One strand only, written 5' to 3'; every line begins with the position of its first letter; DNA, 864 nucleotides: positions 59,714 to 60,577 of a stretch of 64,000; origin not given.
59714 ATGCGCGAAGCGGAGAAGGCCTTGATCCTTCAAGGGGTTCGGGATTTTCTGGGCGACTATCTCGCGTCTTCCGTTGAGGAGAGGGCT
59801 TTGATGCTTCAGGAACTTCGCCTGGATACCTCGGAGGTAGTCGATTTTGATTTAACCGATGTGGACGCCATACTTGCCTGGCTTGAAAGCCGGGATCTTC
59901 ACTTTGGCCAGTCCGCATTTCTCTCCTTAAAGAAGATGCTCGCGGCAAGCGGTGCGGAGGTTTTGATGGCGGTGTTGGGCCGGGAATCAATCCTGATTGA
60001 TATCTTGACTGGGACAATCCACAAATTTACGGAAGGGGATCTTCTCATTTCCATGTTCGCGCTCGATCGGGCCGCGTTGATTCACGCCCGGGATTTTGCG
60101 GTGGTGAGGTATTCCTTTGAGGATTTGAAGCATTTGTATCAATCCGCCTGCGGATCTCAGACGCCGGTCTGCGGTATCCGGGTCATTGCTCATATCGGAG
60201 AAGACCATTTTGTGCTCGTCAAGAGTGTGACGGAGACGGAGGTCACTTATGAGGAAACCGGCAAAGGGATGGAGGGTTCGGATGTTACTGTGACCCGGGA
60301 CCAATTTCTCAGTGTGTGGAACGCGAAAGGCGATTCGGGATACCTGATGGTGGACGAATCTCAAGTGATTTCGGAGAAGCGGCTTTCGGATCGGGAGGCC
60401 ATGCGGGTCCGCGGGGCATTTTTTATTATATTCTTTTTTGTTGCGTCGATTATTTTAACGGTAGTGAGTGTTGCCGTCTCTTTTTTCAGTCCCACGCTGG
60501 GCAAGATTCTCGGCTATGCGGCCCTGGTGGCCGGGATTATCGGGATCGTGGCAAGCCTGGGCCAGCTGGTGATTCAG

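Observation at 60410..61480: Glycine-rich hydrophobic block with a thrice-repeated G-[LI]-D-x-x-[LI]-x-x-L-[IVS]-G motif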

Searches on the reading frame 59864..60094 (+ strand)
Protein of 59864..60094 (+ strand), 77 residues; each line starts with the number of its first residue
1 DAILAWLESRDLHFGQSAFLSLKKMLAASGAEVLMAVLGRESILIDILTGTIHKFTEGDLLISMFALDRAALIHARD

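Call 86: search_solved_structures(query=A5, max_evalue=10, show_alignments=3)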
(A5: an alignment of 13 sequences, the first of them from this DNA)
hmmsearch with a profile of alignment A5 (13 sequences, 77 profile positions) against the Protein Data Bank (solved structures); distinct sequences matched with E-value up to 10: 4.
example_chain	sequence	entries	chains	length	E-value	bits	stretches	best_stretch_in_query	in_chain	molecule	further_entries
1xrx_A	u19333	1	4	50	0.22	14.9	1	2-33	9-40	SeqA protein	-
5h05_A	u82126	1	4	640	0.45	13.9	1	25-64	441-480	AmyP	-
5h06_A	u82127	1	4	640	0.45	13.9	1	25-64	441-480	AmyP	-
1s9u_A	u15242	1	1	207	1.4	12.3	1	6-37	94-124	putative component of anaerobic dehydrogenases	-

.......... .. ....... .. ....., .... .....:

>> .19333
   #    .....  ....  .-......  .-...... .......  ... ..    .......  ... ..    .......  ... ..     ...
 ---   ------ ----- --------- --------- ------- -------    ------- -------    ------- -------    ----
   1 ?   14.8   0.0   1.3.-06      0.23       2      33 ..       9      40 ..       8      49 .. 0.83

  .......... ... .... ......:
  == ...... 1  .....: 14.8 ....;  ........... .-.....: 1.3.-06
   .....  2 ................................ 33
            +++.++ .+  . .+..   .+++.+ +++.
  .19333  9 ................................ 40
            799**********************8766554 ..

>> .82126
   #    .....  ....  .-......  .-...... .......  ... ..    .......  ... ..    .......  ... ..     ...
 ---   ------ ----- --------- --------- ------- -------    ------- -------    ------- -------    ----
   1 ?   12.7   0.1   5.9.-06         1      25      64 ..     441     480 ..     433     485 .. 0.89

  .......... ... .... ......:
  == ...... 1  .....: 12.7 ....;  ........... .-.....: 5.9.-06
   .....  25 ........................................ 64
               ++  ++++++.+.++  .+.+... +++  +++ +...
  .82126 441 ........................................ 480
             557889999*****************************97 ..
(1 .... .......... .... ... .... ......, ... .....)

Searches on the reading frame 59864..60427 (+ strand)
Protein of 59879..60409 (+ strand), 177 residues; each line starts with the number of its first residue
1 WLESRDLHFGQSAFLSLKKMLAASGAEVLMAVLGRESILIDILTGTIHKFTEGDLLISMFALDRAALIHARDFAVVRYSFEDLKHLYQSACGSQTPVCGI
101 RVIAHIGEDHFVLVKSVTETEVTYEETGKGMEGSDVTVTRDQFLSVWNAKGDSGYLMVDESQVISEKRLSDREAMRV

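Call 10: search_protein_families(library=pfam, proteins=[window:59879-60409:+], max_evalue=10)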
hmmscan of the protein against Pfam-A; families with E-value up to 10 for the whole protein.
window:59879-60409:+ (177 aa): 1 family
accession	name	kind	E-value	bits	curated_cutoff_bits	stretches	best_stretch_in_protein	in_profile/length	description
PF03412.21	Peptidase_C39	-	0.081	13.2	22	1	100-147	76-121/133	Peptidase C39 family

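Call 36: search_solved_structures(query=A2, max_evalue=1, show_alignments=2)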
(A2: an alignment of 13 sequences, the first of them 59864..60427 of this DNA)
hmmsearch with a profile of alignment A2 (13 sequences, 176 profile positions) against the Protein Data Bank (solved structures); distinct sequences matched with E-value up to 1: 19.
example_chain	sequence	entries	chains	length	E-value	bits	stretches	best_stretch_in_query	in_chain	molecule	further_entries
7n87_A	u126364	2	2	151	7e-07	32.3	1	63-150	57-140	ABC-type bacteriocin transporter | Peptidase C39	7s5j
4s0f_A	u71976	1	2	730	6.4e-06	29.2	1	63-151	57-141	ABC-type bacteriocin transporter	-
6v9z_A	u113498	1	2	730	6.7e-06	29.1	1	63-151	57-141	ABC-type bacteriocin transporter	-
8vp9_A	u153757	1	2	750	6.7e-06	29.1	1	63-151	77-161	ABC-type bacteriocin transporter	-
4ry2_A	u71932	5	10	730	6.7e-06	29.1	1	63-151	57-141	ABC-type bacteriocin transporter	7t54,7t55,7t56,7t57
8vp3_A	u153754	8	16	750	7e-06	29.1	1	63-151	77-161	ABC-type bacteriocin transporter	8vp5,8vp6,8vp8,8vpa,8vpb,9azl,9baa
6mpz_A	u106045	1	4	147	0.0047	19.9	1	69-150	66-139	Double Glycine Motif Protease domain from AMS/PCAT Transporter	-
9l5u_A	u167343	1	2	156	0.079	15.9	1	107-150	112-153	DUF4150 domain-containing protein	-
3erv_A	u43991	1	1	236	0.099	15.6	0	22-56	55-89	putative C39-like peptidase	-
1dux_C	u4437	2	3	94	0.2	14.6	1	68-110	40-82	ETS-DOMAIN PROTEIN ELK-1 | ETS transcription factor ELK1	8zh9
5xe8_A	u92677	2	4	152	0.24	14.3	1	96-154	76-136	Putative ABC transporter, ATP-binding protein ComA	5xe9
3k8u_A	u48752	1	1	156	0.25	14.3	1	96-154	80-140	Putative ABC transporter, ATP-binding protein ComA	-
8ssm_B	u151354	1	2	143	0.29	14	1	107-152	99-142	Contact-dependent inhibitor A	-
12aj_A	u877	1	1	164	0.4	13.6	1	107-152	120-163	Contact-dependent inhibitor A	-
3fem_A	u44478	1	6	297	0.44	13.5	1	34-130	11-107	Pyridoxine biosynthesis protein SNZ1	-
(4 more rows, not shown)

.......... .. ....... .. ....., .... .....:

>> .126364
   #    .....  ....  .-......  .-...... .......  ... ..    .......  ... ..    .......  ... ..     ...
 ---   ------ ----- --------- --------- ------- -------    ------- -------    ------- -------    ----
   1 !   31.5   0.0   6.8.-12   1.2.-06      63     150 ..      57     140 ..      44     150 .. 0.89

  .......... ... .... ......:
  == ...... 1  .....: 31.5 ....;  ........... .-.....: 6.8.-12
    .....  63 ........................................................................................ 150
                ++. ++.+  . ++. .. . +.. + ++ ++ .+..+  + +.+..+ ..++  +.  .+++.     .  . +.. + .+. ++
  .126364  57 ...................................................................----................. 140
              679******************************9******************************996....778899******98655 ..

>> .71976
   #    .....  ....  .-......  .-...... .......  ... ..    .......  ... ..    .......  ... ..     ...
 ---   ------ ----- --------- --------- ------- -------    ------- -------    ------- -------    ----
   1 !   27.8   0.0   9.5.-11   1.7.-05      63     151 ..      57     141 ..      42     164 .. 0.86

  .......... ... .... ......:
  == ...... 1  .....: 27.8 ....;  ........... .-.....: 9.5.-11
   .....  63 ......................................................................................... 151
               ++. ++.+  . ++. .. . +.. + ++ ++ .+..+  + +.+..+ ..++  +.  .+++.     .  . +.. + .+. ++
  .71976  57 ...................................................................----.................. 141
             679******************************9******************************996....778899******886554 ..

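Call 39: find_homologous_proteins(query=A2, max_evalue=1e-8)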
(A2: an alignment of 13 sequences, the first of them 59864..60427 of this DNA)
Query A2 (13 sequences) (188 aa, profile of the alignment): 2 proteins with E <= 1e-8 among 3589 candidates.
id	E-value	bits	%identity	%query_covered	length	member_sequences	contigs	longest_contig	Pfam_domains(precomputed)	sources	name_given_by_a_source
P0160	5.6e-23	100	33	53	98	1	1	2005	PF03412.22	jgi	-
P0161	1.1e-17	82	33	43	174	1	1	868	PF03412.22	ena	-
